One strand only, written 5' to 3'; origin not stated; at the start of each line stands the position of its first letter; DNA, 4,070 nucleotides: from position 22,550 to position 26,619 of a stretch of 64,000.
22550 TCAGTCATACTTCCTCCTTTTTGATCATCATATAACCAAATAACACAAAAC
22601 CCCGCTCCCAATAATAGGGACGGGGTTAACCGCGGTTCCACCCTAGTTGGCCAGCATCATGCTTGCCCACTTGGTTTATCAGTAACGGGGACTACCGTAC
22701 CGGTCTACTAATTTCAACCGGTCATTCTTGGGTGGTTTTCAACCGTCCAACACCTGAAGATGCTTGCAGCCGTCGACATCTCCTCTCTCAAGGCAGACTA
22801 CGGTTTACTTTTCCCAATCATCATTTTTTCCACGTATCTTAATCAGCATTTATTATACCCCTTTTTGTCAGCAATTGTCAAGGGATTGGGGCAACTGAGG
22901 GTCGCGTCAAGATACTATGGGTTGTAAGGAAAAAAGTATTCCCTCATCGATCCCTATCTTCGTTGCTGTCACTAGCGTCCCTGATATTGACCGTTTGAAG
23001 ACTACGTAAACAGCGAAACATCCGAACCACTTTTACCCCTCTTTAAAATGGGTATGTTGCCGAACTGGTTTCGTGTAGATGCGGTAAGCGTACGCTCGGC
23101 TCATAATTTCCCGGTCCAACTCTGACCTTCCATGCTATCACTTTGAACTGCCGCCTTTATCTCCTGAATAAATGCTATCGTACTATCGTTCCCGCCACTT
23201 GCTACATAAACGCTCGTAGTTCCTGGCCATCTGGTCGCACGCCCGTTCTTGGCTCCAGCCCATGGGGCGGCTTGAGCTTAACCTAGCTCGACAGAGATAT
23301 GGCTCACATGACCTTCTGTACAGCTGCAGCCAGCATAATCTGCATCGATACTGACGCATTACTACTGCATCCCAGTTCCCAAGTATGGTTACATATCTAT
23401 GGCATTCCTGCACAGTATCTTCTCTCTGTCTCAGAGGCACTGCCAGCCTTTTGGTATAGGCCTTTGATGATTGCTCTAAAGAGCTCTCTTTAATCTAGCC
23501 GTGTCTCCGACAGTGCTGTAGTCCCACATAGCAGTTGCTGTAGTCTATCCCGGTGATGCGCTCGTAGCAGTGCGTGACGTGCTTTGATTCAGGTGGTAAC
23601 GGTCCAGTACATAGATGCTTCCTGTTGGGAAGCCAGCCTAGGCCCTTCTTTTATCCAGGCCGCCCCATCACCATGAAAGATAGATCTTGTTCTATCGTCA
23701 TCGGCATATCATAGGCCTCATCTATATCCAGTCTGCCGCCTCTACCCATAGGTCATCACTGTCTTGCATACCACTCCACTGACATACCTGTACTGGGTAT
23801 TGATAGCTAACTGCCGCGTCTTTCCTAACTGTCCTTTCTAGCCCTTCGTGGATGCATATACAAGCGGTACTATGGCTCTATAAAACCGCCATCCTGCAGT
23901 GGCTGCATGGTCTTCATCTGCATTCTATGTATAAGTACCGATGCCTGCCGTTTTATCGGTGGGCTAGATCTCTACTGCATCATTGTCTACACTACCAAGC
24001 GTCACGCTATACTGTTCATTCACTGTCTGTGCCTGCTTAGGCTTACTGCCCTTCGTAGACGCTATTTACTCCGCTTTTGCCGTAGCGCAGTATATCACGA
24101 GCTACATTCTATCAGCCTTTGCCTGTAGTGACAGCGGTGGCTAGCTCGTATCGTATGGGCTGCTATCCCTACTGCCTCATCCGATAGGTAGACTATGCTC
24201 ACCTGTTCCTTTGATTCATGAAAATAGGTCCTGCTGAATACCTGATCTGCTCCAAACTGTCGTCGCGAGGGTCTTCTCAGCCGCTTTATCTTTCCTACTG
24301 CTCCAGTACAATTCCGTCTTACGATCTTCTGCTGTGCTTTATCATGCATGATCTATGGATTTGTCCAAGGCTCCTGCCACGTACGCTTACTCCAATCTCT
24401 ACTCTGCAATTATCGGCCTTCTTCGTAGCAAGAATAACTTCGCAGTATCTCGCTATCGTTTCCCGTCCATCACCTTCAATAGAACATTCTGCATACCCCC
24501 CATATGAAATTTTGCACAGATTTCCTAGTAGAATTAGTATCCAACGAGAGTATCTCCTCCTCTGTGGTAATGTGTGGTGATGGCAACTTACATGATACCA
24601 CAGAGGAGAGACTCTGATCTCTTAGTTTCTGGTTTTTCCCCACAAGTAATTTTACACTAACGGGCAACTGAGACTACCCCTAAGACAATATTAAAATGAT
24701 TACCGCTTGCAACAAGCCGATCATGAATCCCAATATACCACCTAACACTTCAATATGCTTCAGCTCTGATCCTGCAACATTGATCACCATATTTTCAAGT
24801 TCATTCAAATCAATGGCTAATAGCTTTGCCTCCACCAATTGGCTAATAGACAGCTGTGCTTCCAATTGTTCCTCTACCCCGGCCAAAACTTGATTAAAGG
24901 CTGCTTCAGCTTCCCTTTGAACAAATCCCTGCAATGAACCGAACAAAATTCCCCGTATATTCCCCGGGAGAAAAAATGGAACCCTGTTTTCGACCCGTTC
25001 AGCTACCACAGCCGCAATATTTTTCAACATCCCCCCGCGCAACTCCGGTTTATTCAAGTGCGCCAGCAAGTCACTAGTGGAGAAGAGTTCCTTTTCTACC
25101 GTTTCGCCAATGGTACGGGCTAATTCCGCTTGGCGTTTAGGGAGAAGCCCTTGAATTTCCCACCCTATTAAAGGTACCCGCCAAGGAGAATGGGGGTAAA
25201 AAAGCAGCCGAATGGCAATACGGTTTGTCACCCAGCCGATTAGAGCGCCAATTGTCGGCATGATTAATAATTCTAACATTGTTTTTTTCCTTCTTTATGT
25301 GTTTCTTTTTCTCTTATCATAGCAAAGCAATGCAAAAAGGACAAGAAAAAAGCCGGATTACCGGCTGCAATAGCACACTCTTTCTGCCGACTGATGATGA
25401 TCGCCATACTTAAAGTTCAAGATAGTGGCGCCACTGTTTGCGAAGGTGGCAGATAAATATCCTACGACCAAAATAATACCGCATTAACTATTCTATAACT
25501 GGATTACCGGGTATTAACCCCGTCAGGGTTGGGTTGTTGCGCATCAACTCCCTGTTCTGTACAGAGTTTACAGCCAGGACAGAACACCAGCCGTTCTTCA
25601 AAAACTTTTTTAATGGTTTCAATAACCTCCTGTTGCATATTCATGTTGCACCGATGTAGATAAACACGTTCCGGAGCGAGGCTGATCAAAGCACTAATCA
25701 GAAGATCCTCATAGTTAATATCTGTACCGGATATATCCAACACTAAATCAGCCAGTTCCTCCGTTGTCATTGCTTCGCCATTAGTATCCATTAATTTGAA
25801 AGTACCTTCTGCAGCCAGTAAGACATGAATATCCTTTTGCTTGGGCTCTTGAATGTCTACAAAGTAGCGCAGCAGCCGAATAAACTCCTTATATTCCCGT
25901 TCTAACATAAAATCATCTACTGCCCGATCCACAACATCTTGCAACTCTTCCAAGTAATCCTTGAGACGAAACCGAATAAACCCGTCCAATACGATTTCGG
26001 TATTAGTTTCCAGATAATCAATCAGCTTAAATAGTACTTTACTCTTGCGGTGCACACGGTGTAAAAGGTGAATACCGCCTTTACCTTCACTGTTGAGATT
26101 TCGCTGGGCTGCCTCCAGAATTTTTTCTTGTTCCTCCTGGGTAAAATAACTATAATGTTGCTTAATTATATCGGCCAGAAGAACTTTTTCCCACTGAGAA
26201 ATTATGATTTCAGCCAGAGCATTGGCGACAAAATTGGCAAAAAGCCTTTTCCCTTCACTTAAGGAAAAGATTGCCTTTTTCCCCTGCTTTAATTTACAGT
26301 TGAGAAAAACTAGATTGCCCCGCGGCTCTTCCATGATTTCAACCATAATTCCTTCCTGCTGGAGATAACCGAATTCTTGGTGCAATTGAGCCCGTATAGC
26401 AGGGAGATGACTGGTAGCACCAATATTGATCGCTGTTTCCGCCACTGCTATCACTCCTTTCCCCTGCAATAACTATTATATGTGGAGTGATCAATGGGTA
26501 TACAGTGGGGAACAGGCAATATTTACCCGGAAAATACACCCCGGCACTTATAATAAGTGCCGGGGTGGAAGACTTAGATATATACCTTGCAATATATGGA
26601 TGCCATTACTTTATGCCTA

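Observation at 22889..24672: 1.76-kb ORF-free segment with an 11-bp direct repeat and inverted ends, inserted between a stop codon and the thrS promoter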

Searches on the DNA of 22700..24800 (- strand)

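Call 5: search_rna_families(source=window, start=22700, end=24800, threshold=evalue, max_evalue=10)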
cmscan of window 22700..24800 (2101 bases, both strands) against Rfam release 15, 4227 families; matches with E-value up to 10: 4.
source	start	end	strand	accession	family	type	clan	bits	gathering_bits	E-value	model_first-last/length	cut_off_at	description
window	22700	22830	-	RF00230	T-box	Cis-reg; leader;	-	64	93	4.6e-13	1-131/219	3'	T-box leader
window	24544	24623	+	RF00997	mir-942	Gene; miRNA;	-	21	100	0.7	1-86/86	no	mir-942 microRNA precursor family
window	24544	24618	-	RF00997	mir-942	Gene; miRNA;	-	17.8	100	4.9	1-86/86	no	mir-942 microRNA precursor family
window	24551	24611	+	RF00877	mir-592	Gene; miRNA;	-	17.4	67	3.3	1-88/88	no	mir-592 microRNA precursor family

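Call 11: search_dna_similar(query=window:22900-24661:-, collection=plasmids, mode=distant, max_evalue=0.01)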
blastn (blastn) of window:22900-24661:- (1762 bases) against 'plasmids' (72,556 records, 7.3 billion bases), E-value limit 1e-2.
No match.

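Call 12: search_dna_similar(query=window:22900-24661:-, collection=phages, mode=distant, max_evalue=0.01)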
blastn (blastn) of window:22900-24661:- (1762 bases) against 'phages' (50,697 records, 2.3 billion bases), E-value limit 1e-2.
No match.
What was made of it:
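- Tried and rejected: Phage or plasmid homology. blastn 'distant' found no match (calls 11, 12).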

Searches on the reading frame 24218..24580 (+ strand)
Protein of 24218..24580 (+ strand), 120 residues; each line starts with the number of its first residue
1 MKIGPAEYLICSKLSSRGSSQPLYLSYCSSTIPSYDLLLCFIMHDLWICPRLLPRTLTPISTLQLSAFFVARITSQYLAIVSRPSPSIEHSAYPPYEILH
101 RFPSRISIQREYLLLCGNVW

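Call 18: find_encoding_contigs(protein=window:24218-24580:+, flank=6000, max_places=10)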
Protein window:24218-24580:+ (120 aa): no gene with exactly this product is on record in the collection.
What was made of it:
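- Its ORFs are not on record elsewhere (call 18).
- Tried and rejected: Exact look-up shows it is not on record (call 18).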

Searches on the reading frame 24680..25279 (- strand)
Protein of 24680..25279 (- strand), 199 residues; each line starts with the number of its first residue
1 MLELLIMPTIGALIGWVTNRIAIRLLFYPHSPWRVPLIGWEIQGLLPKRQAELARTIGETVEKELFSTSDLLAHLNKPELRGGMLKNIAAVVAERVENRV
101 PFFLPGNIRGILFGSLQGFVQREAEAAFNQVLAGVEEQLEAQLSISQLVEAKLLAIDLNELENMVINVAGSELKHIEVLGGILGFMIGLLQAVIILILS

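Call 10: find_encoding_contigs(protein=window:24680-25279:-, flank=6000, max_places=10)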
Protein window:24680-25279:- (199 aa): 7 contigs read that carry it; 7 places shown.
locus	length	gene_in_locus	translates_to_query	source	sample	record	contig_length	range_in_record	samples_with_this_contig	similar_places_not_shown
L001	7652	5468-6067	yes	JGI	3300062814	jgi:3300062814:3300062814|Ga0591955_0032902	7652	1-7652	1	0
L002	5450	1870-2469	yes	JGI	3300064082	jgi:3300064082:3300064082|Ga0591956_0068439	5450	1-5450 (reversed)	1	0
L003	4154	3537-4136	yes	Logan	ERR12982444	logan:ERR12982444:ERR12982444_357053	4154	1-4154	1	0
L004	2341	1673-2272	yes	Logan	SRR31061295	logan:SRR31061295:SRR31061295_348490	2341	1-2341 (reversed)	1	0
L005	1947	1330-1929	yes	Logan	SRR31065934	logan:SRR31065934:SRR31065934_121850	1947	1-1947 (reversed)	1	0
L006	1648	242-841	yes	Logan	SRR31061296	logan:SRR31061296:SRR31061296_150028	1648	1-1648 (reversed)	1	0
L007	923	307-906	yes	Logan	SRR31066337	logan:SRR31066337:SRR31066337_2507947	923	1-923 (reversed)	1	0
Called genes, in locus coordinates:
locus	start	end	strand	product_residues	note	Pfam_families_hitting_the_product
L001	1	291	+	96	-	?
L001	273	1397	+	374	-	PF06050:HGD-D (faint), PF09989:DUF2229 (weak)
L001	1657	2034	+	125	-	-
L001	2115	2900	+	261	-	PF00702:Hydrolase, PF12710:HAD, PF13419:HAD_2, PF13242:Hydrolase_like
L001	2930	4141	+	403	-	PF00923:TAL_FSA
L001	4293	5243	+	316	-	PF08812:YtxC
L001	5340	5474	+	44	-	-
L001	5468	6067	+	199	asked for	PF04286:DUF445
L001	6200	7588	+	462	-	PF06782:UPF0236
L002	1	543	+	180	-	?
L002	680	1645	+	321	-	PF08812:YtxC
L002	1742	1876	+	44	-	-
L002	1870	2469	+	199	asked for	PF04286:DUF445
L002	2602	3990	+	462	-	PF06782:UPF0236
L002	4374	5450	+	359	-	?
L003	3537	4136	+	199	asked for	PF04286:DUF445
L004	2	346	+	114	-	?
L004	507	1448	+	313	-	PF08812:YtxC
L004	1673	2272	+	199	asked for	PF04286:DUF445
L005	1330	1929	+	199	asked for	PF04286:DUF445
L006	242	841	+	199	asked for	PF04286:DUF445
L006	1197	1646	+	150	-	?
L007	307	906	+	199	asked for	PF04286:DUF445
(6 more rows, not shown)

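Call 27: find_homologous_proteins(query=L002:2602-3987:+, max_evalue=1e-20)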
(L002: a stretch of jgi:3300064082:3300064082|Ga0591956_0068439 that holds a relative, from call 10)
Query L002:2602-3987:+ (462 aa): 2639 proteins with E <= 1e-20 among 8000 candidates; the best 120 are listed.
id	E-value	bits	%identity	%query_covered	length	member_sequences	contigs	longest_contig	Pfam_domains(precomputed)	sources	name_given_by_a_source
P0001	0.0e+0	1018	100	100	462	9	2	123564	PF06782.17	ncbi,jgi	ncbi:MAG: ISLre2 family transposase [bacterium]|jgi:hypothetical protein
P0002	6.3e-278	940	92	100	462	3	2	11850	PF06782.17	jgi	-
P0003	7.1e-269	910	89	100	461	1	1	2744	PF06782.17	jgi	-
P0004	1.7e-268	909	89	100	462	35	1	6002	PF06782.17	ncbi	-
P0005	6.1e-265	897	88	100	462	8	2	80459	PF06782.17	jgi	jgi:hypothetical protein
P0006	1.8e-262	889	86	100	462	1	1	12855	PF06782.17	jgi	jgi:hypothetical protein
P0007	7.2e-262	887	87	100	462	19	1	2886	PF06782.17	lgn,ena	-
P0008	1.1e-261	886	86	99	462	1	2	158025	PF06782.17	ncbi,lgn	-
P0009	1.2e-260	883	85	100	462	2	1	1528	PF06782.17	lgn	-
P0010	2.7e-259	878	85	100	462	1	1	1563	PF06782.17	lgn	-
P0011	3.6e-259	878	84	100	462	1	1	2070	PF06782.17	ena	-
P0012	4.1e-259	878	84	100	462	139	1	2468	PF06782.17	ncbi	-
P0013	1.4e-257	873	84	99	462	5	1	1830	PF06782.17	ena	-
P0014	1.2e-256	870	83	100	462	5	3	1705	PF06782.17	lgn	-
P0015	3.5e-256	868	83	100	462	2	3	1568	PF06782.17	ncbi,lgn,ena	-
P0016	1.3e-255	866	83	100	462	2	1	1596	PF06782.17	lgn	-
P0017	1.0e-253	860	83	100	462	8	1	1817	PF06782.17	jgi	-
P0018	2.7e-253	859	82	100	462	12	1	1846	PF06782.17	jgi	jgi:hypothetical protein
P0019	2.3e-251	852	82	100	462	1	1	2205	PF06782.17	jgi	-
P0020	2.5e-250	849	83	100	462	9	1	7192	PF06782.17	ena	-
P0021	5.0e-248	841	82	100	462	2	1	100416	PF06782.17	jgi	jgi:hypothetical protein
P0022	5.8e-247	838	80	100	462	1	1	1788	PF06782.17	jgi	jgi:hypothetical protein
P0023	2.3e-245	832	81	100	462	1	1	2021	PF06782.17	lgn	-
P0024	3.4e-243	825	79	100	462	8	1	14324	PF06782.17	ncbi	-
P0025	3.9e-243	825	79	100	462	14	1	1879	PF06782.17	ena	-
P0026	3.9e-243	825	79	100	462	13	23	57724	PF06782.17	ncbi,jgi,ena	-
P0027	5.0e-243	825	79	100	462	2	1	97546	PF06782.17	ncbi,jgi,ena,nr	ncbi:MAG: ISLre2 family transposase [Methanosarcina sp.]|nr:ISLre2 family transposase [Methanosarcin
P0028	7.3e-243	824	78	100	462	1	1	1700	PF06782.17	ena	-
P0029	1.5e-242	823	80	100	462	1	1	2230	PF06782.17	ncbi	-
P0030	4.5e-242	822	79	100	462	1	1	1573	PF06782.17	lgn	-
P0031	1.7e-241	820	80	100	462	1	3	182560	PF06782.17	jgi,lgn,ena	-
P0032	2.5e-241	819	79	100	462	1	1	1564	PF06782.17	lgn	-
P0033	2.8e-241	819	79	100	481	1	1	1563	PF06782.17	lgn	-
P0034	5.0e-241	818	78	98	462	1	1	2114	PF06782.17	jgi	jgi:hypothetical protein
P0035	9.3e-241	817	79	100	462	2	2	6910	PF06782.17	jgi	-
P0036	9.8e-241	817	78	97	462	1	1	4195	PF06782.17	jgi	jgi:hypothetical protein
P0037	1.8e-240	816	78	98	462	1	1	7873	PF06782.17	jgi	jgi:hypothetical protein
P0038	2.6e-239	812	79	100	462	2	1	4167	PF06782.17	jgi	-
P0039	3.0e-239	812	78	100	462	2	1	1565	PF06782.17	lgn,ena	-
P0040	5.6e-239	811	81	100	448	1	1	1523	PF06782.17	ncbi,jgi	-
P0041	3.0e-238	809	77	100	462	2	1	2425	PF06782.17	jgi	-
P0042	3.0e-238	809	77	100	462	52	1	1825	PF06782.17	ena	-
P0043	4.9e-237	805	78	100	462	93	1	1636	PF06782.17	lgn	-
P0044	7.9e-237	804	78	100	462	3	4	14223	PF06782.17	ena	-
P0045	7.5e-235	798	77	100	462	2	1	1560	PF06782.17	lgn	-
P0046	1.0e-234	797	77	100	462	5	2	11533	PF06782.17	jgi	jgi:uncharacterized protein (DUF2147 family)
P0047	1.5e-234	797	77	100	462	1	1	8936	PF06782.17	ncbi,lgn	-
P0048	6.2e-233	791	77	100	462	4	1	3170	PF06782.17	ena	-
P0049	6.4e-232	788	75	100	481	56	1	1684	PF06782.17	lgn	-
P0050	1.1e-229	781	75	100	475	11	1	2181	PF06782.17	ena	-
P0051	6.3e-229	778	75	100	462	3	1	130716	PF06782.17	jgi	jgi:hypothetical protein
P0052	3.4e-225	766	74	100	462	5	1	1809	PF06782.17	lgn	-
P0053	8.5e-225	765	74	100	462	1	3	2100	PF06782.17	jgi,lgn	-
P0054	2.1e-224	763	75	100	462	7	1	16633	PF06782.17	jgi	jgi:hypothetical protein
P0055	6.8e-224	762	73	100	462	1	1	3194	PF06782.17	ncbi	-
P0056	2.3e-223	760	79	91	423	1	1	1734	PF06782.17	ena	-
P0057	5.0e-223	759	76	100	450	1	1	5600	PF06782.17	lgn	-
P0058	8.8e-223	758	73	100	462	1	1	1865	PF06782.17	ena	-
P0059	2.4e-220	750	72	100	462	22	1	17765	PF06782.17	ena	-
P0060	1.2e-217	741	80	89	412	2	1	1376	PF06782.17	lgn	-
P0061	1.5e-217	741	71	100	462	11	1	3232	PF06782.17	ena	-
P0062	3.1e-217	740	71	100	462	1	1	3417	PF06782.17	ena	-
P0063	2.6e-216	737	72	100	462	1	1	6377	PF06782.17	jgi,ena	-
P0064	4.4e-214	729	72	100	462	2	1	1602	PF06782.17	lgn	-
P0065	1.5e-210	718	71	100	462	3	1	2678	PF06782.17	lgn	-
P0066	1.7e-210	717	71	100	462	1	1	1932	PF06782.17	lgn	-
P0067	1.1e-209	715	70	100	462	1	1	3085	PF06782.17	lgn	-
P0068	1.3e-209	715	70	100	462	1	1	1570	PF06782.17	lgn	-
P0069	1.6e-209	714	68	100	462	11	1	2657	PF06782.17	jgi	jgi:hypothetical protein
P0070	1.1e-208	712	70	100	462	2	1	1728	PF06782.17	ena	-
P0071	2.3e-208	710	69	100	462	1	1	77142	PF06782.17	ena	-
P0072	2.5e-208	710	70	100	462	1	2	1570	PF06782.17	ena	-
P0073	8.2e-207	705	70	100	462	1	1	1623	PF06782.17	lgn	-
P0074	7.1e-206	702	69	100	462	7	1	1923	PF06782.17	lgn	-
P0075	1.1e-205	702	69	100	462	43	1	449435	PF06782.17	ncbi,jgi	ncbi:MAG: ISLre2 family transposase [Syntrophomonadaceae bacterium]|jgi:hypothetical protein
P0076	6.9e-205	699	68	100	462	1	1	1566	PF06782.17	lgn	-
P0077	1.5e-204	698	70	100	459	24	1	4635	PF06782.17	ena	-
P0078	1.7e-204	698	69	97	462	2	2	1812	PF06782.17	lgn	-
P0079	7.3e-204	696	68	100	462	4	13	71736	PF06782.17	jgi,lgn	jgi:hypothetical protein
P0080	1.5e-203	695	68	100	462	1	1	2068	PF06782.17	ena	-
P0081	1.0e-202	692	67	100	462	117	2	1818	PF06782.17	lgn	-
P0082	5.6e-202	689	69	100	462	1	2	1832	PF06782.17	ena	-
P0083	8.7e-202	689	68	100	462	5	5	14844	PF06782.17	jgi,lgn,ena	jgi:hypothetical protein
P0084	2.6e-201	687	66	100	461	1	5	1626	PF06782.17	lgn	-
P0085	1.3e-200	685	68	100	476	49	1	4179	PF06782.17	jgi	jgi:hypothetical protein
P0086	2.9e-200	684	69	97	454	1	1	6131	PF06782.17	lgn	-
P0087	2.2e-199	681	69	97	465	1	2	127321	PF06782.17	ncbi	-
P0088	4.8e-199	680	68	100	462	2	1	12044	PF06782.17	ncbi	-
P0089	6.8e-199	679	68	100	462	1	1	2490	PF06782.17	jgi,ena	-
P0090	5.8e-194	663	64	100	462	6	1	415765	PF06782.17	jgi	jgi:hypothetical protein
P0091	1.1e-193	662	66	100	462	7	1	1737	PF06782.17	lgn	-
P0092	4.8e-193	660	67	96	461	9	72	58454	PF06782.17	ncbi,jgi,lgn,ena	jgi:hypothetical protein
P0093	2.8e-192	657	64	100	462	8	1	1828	PF06782.17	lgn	-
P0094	8.0e-192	656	79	80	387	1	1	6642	PF06782.17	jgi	jgi:uncharacterized protein (DUF2147 family)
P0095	2.5e-190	651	65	100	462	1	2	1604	PF06782.17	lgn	-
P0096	3.8e-190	650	65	100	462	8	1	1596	PF06782.17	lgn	-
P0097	2.3e-189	648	65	100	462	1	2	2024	PF06782.17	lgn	-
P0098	5.4e-189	647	64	100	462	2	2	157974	PF06782.17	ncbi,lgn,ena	-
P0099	5.6e-188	643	68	93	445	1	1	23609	PF06782.17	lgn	-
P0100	6.0e-188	643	87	71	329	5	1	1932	PF06782.17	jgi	jgi:hypothetical protein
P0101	3.0e-186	638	64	100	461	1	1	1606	PF06782.17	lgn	-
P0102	4.4e-186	637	64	100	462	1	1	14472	PF06782.17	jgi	-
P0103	2.2e-185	635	65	100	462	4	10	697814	PF06782.17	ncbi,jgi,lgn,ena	-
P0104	5.0e-183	627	60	100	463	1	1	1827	PF06782.17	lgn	-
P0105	4.7e-179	614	60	100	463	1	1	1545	PF06782.17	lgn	-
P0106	5.7e-179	614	60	100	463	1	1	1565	PF06782.17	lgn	-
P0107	1.1e-178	613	60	100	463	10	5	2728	PF06782.17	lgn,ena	-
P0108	1.3e-178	612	60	100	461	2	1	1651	PF06782.17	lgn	-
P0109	3.3e-178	611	91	68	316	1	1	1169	PF06782.17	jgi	-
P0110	1.7e-177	609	59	100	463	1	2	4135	PF06782.17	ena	-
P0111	4.7e-177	607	60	100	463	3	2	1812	PF06782.17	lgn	-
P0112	6.4e-177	607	59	100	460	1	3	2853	PF06782.17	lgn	-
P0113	1.2e-176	606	58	99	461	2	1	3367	PF06782.17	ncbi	-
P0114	1.5e-176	606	60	96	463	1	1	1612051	PF06782.17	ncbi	-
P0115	2.4e-176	605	60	100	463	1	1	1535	PF06782.17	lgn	-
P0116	2.9e-176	605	59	100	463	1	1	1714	PF06782.17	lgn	-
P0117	3.8e-176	604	60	100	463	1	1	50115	PF06782.17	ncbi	-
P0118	5.4e-176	604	60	100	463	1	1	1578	PF06782.17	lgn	-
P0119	5.7e-176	604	60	100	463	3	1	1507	PF06782.17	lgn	-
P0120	7.1e-176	603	72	83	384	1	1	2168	PF06782.17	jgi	-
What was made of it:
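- It belongs to a family of 2,639 homologues, most of them 462 aa and named ISLre2 by NCBI (call 27).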

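Call 40: find_encoding_contigs(protein=P0001, flank=4000, max_places=10)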
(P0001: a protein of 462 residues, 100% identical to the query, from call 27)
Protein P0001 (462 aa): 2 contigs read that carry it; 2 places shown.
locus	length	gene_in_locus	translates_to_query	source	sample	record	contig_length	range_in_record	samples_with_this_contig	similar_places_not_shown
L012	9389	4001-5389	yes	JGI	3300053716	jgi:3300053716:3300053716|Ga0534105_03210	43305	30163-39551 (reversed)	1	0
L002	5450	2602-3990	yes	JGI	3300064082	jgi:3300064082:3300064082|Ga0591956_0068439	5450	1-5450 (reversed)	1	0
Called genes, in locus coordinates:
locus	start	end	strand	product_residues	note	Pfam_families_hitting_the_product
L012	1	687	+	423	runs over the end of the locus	PF03313:SDH_alpha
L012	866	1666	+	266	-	PF00795:CN_hydrolase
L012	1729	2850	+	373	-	PF00155:Aminotran_1_2, PF00266:Aminotran_5, PF01212:Beta_elim_lyase (weak), PF01053:Cys_Met_Meta_PP (weak)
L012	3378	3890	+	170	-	PF12822:ECF_trnsprt, PF17099:TrpP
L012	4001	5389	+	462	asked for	PF06782:UPF0236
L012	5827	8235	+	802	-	PF02574:S-methyl_trans, PF00809:Pterin_bind, PF02607:B12-binding_2, PF02310:B12-binding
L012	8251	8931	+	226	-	PF02965:Met_synt_B12 (faint)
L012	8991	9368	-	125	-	PF06262:Zincin_1 (faint)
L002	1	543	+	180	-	?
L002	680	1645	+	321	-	PF08812:YtxC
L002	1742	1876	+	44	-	-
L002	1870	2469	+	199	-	PF04286:DUF445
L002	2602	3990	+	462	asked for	PF06782:UPF0236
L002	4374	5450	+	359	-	?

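Call 45: search_protein_families(library=pfam, proteins=[window:24680-25279:-, P0001])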
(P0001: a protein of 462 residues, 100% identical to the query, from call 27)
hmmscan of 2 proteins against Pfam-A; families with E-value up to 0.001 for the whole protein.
window:24680-25279:- (199 aa): 1 family
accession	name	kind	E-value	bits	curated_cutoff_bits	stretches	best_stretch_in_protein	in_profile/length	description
PF04286.17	DUF445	-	2.5e-24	87.3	33.8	2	10-131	2-120/368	Protein of unknown function (DUF445)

P0001 (462 aa): 1 family
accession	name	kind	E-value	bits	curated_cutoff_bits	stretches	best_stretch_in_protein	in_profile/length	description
PF06782.17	UPF0236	-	2.7e-89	300.2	24.3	1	29-409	7-399/400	Uncharacterised protein family (UPF0236)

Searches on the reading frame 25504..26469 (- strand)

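Call 45: search_protein_families(library=pfam, proteins=[window:25504-26469:-])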
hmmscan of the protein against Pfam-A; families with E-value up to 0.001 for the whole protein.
window:25504-26469:- (321 aa): 1 family
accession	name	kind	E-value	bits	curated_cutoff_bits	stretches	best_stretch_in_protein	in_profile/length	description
PF08812.16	YtxC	-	2.7e-73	246.6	33.1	1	80-294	2-217/218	YtxC-like family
